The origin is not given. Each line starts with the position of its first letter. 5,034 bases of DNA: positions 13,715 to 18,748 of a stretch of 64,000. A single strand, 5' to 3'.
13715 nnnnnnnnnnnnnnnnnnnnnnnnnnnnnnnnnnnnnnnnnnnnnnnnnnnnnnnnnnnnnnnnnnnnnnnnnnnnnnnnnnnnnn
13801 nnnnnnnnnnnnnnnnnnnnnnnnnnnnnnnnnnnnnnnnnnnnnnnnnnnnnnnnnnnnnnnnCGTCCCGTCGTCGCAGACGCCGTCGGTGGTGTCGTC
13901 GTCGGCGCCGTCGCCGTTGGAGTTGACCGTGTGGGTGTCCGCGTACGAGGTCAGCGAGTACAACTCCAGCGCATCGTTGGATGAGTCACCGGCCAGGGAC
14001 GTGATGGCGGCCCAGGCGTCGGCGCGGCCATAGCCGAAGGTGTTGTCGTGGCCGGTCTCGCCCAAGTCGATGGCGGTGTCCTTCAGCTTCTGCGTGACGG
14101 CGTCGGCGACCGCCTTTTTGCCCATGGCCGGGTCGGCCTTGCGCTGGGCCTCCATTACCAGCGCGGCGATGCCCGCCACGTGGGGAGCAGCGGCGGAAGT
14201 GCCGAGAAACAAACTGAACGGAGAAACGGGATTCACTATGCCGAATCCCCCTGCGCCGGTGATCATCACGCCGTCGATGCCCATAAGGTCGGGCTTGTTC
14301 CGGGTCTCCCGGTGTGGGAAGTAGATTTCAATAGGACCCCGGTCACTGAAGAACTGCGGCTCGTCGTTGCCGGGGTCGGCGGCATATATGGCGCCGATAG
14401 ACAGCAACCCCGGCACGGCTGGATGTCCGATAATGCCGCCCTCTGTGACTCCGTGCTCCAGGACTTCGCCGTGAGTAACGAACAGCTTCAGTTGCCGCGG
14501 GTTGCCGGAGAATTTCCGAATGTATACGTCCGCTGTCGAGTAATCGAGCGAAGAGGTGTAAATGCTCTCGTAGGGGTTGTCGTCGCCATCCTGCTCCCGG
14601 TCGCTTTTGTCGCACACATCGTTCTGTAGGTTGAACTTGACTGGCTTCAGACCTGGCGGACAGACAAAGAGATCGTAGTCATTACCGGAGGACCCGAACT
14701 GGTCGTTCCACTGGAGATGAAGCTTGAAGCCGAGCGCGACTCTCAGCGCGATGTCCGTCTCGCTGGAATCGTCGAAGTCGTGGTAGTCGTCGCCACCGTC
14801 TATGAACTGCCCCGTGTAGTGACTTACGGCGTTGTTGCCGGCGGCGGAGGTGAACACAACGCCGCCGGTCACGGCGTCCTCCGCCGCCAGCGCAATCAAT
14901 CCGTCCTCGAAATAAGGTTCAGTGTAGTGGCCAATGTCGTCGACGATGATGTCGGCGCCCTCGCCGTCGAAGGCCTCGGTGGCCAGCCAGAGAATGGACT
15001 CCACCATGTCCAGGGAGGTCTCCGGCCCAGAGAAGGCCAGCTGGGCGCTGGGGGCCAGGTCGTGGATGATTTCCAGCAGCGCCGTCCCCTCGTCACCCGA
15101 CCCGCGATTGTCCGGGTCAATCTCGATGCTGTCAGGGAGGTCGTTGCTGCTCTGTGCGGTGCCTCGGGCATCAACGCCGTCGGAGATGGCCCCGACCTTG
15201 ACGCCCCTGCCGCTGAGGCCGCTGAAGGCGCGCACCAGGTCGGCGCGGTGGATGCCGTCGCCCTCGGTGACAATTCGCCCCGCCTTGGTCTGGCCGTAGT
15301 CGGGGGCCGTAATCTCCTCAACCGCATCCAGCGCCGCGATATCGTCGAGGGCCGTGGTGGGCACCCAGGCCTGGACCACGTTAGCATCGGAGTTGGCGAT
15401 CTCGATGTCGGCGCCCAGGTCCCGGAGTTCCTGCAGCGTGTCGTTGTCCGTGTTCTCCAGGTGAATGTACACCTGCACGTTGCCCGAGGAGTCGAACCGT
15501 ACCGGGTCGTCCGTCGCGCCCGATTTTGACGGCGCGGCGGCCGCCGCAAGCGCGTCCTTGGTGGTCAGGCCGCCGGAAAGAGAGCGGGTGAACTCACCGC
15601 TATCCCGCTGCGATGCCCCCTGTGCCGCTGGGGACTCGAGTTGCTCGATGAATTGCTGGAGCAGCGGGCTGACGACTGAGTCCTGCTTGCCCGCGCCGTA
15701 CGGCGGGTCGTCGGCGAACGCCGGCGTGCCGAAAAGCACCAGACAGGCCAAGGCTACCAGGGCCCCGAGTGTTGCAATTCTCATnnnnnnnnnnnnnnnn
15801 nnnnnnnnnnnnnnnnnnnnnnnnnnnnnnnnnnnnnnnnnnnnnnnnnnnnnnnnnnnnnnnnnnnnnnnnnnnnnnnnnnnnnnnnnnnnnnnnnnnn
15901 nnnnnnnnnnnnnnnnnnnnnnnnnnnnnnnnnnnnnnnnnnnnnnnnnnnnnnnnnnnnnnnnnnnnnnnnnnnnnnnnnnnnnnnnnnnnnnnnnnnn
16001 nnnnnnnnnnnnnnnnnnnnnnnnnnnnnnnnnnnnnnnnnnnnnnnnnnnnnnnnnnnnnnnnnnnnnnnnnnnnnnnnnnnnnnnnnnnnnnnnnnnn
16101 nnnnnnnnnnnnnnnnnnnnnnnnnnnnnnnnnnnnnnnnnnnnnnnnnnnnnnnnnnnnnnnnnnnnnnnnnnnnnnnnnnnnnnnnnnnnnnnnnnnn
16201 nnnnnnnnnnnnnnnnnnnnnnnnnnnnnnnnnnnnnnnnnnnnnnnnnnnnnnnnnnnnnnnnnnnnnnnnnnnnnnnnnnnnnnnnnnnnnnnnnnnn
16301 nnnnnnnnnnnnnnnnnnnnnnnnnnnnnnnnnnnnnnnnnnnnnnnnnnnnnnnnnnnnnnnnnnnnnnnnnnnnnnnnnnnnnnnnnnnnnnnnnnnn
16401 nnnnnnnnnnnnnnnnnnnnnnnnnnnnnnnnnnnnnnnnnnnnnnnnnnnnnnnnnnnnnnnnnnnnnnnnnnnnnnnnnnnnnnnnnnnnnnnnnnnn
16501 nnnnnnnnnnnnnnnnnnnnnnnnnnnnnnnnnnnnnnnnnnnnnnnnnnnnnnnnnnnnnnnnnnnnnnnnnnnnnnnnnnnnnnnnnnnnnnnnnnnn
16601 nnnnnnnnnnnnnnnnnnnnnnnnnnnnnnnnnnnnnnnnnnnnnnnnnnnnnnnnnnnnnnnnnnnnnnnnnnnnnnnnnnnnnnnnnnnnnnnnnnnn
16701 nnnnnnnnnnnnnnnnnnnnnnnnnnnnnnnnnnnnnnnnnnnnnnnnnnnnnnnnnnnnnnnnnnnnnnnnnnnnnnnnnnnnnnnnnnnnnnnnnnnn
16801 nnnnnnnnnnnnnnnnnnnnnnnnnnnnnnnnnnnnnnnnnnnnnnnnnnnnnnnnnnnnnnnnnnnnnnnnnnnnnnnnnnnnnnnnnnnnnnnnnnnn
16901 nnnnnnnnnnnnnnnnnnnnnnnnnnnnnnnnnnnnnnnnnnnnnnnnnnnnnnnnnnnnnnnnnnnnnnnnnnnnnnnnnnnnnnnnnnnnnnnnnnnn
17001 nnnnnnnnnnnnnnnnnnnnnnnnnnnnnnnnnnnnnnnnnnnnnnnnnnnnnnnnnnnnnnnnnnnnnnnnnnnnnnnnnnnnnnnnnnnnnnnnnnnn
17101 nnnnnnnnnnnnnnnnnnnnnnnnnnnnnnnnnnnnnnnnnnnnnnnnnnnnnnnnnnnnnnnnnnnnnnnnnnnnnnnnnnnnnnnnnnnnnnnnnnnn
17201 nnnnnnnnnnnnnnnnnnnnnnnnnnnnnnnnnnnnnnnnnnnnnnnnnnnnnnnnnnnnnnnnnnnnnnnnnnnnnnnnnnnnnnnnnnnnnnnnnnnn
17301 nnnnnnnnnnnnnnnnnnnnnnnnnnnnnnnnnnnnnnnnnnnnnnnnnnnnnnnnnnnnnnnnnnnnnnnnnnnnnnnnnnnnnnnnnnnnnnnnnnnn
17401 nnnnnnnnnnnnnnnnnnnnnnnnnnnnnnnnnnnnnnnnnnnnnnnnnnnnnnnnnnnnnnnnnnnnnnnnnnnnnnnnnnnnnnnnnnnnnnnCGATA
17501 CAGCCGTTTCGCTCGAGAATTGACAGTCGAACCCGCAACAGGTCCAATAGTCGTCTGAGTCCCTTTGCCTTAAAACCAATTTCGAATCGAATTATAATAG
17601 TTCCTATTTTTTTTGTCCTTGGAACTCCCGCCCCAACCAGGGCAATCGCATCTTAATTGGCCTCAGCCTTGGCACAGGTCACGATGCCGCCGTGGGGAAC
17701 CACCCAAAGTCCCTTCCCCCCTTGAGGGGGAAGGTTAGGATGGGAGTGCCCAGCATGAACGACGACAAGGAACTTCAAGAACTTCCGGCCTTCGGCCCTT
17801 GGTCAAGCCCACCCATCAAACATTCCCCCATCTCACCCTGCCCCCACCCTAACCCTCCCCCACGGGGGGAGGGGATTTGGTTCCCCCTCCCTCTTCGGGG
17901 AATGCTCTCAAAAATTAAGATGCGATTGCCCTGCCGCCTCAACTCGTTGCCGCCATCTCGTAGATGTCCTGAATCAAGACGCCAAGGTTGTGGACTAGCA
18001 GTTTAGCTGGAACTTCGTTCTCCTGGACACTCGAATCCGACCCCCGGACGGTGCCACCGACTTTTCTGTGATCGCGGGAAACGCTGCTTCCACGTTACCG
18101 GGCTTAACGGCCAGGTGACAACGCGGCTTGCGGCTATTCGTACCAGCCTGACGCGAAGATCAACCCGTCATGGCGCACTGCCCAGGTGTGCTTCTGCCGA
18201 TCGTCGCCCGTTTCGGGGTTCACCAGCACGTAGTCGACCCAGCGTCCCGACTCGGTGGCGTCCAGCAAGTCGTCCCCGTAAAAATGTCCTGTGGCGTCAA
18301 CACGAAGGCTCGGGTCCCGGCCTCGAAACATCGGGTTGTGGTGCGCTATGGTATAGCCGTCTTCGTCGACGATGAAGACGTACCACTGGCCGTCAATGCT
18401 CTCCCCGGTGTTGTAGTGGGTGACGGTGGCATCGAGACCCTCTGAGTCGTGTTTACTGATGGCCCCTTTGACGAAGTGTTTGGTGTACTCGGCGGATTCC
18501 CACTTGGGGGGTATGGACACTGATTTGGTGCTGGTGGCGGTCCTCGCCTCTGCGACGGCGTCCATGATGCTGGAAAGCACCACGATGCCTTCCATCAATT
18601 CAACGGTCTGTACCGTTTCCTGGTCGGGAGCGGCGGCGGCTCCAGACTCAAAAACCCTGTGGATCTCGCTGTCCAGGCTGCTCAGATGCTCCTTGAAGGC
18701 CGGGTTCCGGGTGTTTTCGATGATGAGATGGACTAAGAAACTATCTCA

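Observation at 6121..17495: Candidate three-gene cell-surface proteolysis module: lipoprotein serpin + giant tagged protease-adhesin + stalked membrane anchor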

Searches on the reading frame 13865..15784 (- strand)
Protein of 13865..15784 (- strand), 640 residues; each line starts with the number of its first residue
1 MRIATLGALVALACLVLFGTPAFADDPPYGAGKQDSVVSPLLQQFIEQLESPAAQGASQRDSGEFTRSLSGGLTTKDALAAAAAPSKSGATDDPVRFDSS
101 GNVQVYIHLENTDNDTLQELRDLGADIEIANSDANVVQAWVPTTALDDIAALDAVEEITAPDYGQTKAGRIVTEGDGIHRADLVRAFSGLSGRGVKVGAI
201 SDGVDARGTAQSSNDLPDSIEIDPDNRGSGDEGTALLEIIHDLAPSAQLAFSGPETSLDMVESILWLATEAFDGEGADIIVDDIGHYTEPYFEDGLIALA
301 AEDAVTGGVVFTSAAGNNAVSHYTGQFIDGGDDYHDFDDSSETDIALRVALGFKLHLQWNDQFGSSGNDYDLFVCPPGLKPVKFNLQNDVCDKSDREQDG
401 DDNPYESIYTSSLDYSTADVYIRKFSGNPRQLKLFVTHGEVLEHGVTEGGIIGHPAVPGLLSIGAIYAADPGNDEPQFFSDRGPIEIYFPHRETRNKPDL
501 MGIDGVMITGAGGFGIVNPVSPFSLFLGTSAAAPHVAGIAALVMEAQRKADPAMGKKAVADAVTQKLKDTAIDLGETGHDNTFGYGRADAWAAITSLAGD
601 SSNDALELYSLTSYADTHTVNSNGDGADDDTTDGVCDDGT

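Call 14: search_protein_families(library=pfam, proteins=[window:13952-15784:-], max_evalue=10)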
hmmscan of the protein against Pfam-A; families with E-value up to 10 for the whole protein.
seq(611 aa): 1 family
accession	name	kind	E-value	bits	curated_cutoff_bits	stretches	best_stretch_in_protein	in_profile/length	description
PF00082.27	Peptidase_S8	-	2.4e-12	47.2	21.8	1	461-586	174-288/288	Subtilase family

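Call 21: search_solved_structures(query=window:13865-15784:-, max_evalue=0.01, show_alignments=2)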
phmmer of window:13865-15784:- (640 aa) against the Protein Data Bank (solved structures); distinct sequences matched with E-value up to 0.01: 23.
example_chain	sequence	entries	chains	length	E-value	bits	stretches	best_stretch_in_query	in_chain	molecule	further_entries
8ehe_A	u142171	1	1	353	8.6e-10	41.1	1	502-594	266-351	Mirolase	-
4zoq_I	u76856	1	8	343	2.1e-07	33.3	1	518-595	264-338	Intracellular serine protease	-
8e7f_A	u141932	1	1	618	2.5e-06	29.7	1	527-596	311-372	Extracellular serine protease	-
3wiv_A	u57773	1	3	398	0.00015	23.8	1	519-596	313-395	Tk-subtilisin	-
2z2x_A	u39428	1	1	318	0.00025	23.1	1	519-596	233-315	Tk-subtilisin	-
3wiu_A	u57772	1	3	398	0.0003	22.8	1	519-596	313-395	Tk-subtilisin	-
3a3p_A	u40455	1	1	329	0.00038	22.5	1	519-596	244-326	Tk-subtilisin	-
3ti9_A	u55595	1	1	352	0.00047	22.2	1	513-602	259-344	Serine protease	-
3ti7_A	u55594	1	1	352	0.00048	22.2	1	513-602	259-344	Basic extracellular subtilisin-like protease BprV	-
2z2z_A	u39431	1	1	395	0.00053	22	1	519-596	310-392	Tk-subtilisin precursor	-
4jp8_A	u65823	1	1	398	0.00053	22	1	519-596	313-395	Tk-subtilisin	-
2e1p_A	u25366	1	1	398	0.00054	22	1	519-596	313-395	Tk-subtilisin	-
2zwp_A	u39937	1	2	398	0.00055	22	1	519-596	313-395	Tk-subtilisin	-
2zwo_A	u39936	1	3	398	0.0006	21.8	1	519-596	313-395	Tk-subtilisin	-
2z56_A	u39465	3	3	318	0.00065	21.7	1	519-596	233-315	Tk-subtilisin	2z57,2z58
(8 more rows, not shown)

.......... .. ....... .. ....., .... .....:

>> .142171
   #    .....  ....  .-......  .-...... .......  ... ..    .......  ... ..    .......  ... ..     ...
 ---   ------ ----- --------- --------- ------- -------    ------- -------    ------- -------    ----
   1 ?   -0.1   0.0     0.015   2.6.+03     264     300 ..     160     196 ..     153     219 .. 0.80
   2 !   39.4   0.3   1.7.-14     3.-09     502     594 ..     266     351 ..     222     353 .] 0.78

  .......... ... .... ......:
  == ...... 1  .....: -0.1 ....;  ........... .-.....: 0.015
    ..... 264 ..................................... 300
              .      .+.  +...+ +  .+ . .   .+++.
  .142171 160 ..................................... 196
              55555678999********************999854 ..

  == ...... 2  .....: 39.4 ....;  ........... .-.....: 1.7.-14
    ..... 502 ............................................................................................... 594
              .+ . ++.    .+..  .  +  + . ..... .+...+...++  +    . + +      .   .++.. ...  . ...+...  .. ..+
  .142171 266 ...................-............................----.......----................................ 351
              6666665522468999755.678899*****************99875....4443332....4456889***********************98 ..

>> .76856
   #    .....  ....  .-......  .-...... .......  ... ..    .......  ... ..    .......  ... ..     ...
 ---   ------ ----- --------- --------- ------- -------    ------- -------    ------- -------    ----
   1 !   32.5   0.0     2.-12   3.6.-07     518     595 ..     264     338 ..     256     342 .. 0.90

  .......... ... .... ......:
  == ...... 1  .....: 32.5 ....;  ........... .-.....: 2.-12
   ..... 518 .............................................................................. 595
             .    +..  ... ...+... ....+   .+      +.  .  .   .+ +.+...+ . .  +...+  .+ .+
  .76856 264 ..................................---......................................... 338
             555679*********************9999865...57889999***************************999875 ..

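Call 36: search_protein_representatives(protein=window:13865-15784:-)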
Query: 640 residues. Proteins with E-value up to 0.001 (for the whole library): 12104; up to 1e-10: 7606; up to 1e-30: 2130. The best 150 are listed.
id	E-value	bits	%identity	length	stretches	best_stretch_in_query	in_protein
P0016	0.0e+00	1203.1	97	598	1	1-556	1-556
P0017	2.3e-288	974.7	69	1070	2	1-640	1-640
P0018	2.6e-223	759.8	60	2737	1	4-639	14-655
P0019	3.6e-222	756.0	59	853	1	13-639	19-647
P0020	3.9e-205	699.7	71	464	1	38-490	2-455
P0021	1.9e-189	647.9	57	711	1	3-581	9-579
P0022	1.6e-184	631.6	56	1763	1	2-640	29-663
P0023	5.1e-170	583.7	53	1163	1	15-639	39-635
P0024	1.6e-163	562.2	52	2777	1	8-637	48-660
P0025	1.2e-161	556.1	50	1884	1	4-640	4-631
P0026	3.3e-157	541.4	51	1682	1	23-640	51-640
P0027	3.0e-156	538.2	52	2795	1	24-639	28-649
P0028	2.1e-154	532.2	54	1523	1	94-639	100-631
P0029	3.5e-146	504.9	51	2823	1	6-639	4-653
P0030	1.7e-141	489.5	51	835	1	94-625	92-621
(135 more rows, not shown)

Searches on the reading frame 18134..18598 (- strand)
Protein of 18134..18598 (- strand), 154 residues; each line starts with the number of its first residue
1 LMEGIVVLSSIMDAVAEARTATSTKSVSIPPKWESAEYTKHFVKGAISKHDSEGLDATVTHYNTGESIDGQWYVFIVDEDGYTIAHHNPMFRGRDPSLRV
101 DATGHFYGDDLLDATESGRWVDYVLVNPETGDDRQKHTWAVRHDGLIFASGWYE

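Call 59: search_protein_families(library=pfam, proteins=[window:18134-18598:-], max_evalue=0.001)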
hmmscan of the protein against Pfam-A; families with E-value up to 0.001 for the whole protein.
window:18134-18598:- (154 aa): 2 families
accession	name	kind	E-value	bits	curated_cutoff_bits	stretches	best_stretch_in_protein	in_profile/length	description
PF17200.10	sCache_2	-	7.1e-07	29.7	25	1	65-138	53-124/155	Single Cache domain 2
PF08269.17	dCache_2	-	3.3e-05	23.6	26.5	1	69-138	92-165/298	Cache domain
